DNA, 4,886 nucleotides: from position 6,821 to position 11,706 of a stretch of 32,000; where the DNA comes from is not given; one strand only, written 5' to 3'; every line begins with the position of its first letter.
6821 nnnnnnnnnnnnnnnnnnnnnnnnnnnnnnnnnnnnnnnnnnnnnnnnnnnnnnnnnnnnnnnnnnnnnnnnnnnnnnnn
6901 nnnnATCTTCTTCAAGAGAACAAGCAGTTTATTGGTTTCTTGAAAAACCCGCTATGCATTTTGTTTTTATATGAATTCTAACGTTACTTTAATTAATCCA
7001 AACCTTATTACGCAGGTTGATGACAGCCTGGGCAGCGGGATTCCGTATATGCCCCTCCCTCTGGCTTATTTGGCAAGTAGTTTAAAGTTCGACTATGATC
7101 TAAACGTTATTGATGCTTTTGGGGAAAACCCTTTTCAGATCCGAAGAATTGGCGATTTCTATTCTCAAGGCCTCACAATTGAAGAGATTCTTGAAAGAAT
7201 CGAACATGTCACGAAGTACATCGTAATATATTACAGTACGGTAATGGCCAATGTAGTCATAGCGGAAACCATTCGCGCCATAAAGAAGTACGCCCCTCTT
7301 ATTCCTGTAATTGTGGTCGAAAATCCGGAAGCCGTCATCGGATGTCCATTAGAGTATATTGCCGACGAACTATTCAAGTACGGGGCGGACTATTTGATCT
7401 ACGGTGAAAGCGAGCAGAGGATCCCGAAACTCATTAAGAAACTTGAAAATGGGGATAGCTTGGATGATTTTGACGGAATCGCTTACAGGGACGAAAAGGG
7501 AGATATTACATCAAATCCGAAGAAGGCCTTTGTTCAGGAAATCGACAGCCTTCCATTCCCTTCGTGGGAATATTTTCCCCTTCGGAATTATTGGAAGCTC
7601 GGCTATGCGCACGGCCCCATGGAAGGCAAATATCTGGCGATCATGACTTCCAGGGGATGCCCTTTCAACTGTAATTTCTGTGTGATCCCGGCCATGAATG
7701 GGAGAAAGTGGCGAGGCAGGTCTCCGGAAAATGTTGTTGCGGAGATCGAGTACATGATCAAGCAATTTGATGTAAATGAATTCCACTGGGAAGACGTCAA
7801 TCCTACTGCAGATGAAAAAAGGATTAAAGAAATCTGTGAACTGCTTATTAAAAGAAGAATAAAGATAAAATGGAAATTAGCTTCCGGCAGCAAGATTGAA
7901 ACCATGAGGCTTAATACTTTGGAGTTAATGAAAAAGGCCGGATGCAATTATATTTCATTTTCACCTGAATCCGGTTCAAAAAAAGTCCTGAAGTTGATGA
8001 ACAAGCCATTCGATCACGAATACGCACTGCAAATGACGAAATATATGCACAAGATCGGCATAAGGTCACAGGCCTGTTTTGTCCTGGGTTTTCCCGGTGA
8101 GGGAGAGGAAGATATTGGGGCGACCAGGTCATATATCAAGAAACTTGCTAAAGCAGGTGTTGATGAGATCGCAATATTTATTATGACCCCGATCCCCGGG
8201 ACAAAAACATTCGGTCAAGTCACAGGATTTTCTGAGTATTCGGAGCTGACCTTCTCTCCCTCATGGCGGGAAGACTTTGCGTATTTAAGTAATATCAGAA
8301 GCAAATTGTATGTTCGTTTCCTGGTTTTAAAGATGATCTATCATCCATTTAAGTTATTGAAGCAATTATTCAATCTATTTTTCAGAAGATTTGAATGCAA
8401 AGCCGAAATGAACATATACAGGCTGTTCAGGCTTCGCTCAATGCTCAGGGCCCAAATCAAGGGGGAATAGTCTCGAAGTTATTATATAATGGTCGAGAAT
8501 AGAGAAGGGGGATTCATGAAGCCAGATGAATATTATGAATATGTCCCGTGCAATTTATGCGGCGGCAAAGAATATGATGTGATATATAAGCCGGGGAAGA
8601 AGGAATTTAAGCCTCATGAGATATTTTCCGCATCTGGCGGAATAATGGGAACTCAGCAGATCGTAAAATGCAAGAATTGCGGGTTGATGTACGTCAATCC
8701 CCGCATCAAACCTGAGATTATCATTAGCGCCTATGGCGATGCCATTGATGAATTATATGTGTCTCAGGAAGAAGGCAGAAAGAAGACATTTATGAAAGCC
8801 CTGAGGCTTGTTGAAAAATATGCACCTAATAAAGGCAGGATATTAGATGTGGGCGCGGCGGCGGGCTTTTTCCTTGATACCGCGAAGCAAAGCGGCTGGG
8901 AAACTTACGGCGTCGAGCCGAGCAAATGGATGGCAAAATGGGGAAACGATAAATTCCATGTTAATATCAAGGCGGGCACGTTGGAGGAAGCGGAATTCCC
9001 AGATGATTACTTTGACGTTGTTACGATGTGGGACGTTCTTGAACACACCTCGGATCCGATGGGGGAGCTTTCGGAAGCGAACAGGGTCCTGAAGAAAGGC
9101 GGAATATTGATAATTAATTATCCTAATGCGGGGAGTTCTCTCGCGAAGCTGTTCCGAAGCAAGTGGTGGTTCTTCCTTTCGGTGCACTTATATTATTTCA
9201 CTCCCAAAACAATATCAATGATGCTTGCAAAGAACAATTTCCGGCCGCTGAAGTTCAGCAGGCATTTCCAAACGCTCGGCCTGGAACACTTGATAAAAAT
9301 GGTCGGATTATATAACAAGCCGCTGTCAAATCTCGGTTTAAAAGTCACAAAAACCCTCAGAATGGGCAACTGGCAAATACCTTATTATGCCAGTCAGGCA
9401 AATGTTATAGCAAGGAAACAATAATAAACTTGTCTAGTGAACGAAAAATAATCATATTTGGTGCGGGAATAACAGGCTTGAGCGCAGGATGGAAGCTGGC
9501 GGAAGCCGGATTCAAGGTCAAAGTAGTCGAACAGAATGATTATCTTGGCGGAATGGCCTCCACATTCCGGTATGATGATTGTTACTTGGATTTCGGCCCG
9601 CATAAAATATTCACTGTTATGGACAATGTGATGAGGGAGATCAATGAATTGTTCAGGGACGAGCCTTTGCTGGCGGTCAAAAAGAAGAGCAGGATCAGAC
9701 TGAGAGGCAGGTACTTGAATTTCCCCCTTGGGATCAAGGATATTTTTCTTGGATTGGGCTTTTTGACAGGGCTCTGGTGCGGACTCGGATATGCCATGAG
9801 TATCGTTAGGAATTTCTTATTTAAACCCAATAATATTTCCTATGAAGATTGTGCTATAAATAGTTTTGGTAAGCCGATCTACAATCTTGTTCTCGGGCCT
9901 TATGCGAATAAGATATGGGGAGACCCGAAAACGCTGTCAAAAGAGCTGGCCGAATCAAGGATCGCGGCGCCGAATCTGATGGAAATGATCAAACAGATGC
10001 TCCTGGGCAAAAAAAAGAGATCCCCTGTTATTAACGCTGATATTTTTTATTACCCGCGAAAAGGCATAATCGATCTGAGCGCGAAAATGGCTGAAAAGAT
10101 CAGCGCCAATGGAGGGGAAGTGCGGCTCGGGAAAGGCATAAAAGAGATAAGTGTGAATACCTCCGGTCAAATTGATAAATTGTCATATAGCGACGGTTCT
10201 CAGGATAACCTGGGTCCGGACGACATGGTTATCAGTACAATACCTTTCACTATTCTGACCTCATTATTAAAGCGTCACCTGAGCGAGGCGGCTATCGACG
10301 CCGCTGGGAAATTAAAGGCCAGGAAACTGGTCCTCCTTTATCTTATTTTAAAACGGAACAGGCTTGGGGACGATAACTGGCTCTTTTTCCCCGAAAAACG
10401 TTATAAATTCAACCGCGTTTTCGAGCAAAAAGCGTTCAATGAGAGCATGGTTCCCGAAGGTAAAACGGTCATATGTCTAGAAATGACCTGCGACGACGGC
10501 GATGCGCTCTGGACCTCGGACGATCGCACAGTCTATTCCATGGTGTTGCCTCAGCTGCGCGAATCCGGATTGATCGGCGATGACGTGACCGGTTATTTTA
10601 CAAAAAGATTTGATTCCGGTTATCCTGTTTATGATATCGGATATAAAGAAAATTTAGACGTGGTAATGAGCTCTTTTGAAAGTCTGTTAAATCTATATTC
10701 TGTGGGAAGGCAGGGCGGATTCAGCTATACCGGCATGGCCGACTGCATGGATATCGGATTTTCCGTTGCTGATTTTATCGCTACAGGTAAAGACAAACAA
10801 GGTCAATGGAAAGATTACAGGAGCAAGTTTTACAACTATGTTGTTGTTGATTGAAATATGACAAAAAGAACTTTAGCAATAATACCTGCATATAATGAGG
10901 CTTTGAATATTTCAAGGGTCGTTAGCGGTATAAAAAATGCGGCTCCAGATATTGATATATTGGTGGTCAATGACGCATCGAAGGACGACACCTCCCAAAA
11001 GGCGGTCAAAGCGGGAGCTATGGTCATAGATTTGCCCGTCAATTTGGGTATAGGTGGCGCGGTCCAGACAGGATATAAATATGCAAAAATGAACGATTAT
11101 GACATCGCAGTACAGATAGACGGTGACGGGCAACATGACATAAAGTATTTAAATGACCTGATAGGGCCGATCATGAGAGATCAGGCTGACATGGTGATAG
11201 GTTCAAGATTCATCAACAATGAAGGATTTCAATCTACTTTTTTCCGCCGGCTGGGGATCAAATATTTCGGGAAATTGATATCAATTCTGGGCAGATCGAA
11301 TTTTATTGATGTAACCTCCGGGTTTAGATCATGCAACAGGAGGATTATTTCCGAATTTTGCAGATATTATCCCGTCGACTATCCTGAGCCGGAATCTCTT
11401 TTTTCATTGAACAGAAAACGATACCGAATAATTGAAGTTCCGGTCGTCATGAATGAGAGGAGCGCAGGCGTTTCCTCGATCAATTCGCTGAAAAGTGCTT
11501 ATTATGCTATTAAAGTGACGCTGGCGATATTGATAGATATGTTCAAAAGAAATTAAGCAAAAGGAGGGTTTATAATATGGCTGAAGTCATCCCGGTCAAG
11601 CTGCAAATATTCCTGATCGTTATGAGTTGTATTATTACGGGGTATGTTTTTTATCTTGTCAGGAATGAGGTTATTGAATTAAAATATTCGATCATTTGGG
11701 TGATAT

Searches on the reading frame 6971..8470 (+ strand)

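Call 11: search_protein_families(library=pfam, proteins=[window:6971-8470:+])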
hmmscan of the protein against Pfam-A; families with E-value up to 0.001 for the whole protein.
window:6971-8470:+ (499 aa): 1 family
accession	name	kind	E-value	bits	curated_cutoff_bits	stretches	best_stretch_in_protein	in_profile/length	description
PF04055.27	Radical_SAM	-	2.2e-27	96.7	29.5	1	226-386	3-163/166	Radical SAM superfamily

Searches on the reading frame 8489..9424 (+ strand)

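Call 11: search_protein_families(library=pfam, proteins=[window:8489-9424:+])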
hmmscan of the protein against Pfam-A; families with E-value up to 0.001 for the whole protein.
window:8489-9424:+ (311 aa): 7 families
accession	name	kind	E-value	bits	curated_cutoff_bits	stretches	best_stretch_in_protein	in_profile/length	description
PF13489.12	Methyltransf_23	-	4.8e-29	101.6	27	1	104-253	12-161/164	Methyltransferase domain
PF08241.18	Methyltransf_11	-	2.9e-17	63.5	21.2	1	119-209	1-95/95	Methyltransferase domain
PF13649.12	Methyltransf_25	-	1.8e-12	48.2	27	1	118-205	1-97/97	Methyltransferase domain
PF08242.18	Methyltransf_12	-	8.6e-11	42.9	30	1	119-207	1-98/98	Methyltransferase domain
PF13847.12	Methyltransf_31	-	3.5e-09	36.9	27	1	117-222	6-122/145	Methyltransferase domain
PF07021.18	MetW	-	3.1e-06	27.4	21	1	105-216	4-114/193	Methionine biosynthesis protein MetW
PF01209.24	Ubie_methyltran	-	7.3e-05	22.7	20.1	1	157-209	99-151/233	ubiE/COQ5 methyltransferase family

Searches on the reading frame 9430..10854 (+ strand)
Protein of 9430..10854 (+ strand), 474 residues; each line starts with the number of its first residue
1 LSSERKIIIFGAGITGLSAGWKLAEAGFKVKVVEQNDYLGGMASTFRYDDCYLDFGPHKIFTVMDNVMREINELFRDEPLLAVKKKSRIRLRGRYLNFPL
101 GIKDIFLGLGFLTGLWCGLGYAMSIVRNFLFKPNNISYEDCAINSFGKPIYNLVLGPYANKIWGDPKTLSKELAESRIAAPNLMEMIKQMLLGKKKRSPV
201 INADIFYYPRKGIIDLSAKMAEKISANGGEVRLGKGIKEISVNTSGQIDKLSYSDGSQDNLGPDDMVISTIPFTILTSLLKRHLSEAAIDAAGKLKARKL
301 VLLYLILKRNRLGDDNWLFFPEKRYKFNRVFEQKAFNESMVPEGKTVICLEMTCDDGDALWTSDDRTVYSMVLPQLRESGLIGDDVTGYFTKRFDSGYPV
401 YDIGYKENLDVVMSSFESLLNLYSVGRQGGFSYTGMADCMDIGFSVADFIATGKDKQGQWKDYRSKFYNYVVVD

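Call 11: search_protein_families(library=pfam, proteins=[window:9430-10854:+])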
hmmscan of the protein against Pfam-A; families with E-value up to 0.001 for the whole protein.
window:9430-10854:+ (474 aa): 7 families
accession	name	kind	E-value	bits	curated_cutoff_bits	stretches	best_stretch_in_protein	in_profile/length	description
PF01593.30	Amino_oxidase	-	1.8e-20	74.1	19.8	1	14-378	1-363/443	Flavin containing amine oxidoreductase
PF13450.12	NAD_binding_8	-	3.9e-15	56.3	21.9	1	9-69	1-63/68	NAD(P)-binding Rossmann-like domain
PF01266.30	DAO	-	2.4e-08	34.4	27.9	1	6-43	1-38/353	FAD dependent oxidoreductase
PF12831.13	FAD_oxidored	-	1.6e-05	24.9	27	1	7-45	2-40/416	FAD dependent oxidoreductase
PF00070.33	Pyr_redox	-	3.6e-05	24.6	22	0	6-40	1-35/82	Pyridine nucleotide-disulphide oxidoreductase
PF01946.23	Thi4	-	0.00026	20.7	26.2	1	4-41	17-55/235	Thi4 family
PF00890.30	FAD_binding_2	-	0.00027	20.7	20.4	1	7-45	2-39/414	FAD binding domain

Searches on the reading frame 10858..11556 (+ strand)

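Call 11: search_protein_families(library=pfam, proteins=[window:10858-11556:+])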
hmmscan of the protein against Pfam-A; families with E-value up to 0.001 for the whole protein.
window:10858-11556:+ (232 aa): 1 family
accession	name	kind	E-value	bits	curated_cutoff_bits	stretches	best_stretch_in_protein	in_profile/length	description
PF00535.33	Glycos_transf_2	-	1.9e-22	80.4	23.3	1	8-166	3-166/168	Glycosyl transferase family 2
